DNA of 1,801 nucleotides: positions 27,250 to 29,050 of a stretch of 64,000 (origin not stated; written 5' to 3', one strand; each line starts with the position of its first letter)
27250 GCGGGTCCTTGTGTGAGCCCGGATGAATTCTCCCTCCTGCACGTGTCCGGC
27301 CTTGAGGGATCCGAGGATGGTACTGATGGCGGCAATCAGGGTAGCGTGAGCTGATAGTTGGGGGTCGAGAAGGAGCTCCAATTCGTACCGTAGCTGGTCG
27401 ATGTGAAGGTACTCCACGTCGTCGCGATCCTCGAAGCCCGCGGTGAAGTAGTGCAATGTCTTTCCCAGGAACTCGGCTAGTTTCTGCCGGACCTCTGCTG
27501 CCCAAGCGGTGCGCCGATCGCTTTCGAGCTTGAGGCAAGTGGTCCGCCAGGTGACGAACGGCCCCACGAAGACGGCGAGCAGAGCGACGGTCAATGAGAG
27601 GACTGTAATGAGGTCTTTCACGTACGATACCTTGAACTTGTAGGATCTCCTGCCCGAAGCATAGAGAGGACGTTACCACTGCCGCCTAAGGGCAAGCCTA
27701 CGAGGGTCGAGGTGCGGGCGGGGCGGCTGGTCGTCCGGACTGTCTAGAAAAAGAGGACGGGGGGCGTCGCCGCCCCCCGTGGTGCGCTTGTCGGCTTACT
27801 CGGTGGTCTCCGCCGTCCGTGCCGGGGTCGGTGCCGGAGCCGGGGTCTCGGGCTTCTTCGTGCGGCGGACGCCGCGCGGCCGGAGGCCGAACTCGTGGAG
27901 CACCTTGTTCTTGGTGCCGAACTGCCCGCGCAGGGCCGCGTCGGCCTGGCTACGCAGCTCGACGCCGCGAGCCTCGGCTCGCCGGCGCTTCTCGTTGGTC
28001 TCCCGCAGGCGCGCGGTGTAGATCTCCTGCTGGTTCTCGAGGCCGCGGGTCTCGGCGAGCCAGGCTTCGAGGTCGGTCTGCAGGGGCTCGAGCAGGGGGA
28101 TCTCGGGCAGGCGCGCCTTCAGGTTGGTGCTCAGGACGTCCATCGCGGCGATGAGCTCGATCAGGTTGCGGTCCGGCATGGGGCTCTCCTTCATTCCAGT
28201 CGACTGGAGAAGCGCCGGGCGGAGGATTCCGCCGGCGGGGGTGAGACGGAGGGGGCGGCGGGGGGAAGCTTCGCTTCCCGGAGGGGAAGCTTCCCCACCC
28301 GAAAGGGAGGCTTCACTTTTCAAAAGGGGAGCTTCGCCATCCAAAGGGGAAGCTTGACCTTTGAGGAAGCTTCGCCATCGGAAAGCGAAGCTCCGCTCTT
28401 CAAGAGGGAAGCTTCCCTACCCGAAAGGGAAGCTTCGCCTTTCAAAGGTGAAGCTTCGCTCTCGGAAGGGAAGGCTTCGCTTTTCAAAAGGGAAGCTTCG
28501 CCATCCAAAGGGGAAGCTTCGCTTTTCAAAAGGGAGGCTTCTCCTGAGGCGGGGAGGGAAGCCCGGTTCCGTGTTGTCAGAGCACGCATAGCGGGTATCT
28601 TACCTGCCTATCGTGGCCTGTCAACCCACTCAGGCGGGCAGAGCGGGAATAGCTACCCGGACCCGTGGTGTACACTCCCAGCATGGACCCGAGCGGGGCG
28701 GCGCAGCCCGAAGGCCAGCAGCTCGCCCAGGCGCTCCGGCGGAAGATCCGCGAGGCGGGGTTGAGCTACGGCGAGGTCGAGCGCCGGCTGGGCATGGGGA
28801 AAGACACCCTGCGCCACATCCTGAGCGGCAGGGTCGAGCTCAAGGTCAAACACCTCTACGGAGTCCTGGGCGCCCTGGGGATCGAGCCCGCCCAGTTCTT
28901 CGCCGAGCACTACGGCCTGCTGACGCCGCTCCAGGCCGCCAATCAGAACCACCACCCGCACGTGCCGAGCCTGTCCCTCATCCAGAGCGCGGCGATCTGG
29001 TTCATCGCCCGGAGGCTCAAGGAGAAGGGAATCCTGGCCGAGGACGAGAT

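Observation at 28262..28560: Array of about 14 tandem ~21-bp repeats with palindromic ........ cores between divergent regulator-like genes. Possible centromere, iteron or operator array.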

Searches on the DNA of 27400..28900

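Call 94: search_rna_families(source=window, start=27400, end=28900, threshold=evalue, max_evalue=1)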
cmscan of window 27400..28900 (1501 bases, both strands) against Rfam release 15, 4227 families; matches with E-value up to 1: 12.
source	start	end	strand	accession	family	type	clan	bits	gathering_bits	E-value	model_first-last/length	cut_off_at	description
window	28410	28475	+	RF04239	mir-4679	Gene; miRNA;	-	30.8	88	0.0017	1-75/75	no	mir-4679 microRNA precursor family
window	28319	28403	-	RF00963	mir-642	Gene; miRNA;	-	30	90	0.0086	1-83/83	no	mir-642 microRNA precursor family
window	28475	28537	+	RF00979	mir-553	Gene; miRNA;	-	26.6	82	0.02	1-62/62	no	mir-553 microRNA precursor family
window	28413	28472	-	RF04239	mir-4679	Gene; miRNA;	-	24.9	88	0.059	1-75/75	no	mir-4679 microRNA precursor family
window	28289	28434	-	RF04062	MIR949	Gene; miRNA;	-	23.7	100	0.12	1-106/106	no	MIR949 microRNA precursor family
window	27954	28030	+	RF03870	mir-2040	Gene; miRNA;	-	21.7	51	0.46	1-81/81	no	mir-2040 microRNA precursor family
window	28319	28403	+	RF00963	mir-642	Gene; miRNA;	-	21.6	90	0.84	1-83/83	no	mir-642 microRNA precursor family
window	28473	28565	+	RF01930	bxd_2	Gene; lncRNA;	-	20.7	80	0.058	1-91/91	no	Bithoraxoid conserved region 2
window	28315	28407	-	RF03201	mir-617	Gene; miRNA;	-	20.7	80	0.4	1-82/82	no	mir-617 microRNA precursor family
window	28467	28545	+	RF03933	MIR6445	Gene; miRNA;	-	20.6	100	0.51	1-117/117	no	MIR6445 microRNA precursor family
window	28423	28526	-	RF03201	mir-617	Gene; miRNA;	-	20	80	0.6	1-82/82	no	mir-617 microRNA precursor family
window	28256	28298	+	RF00216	IRES_c-myc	Cis-reg; IRES;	-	13.1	40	0.54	256-299/302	no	c-myc internal ribosome entry site (IRES)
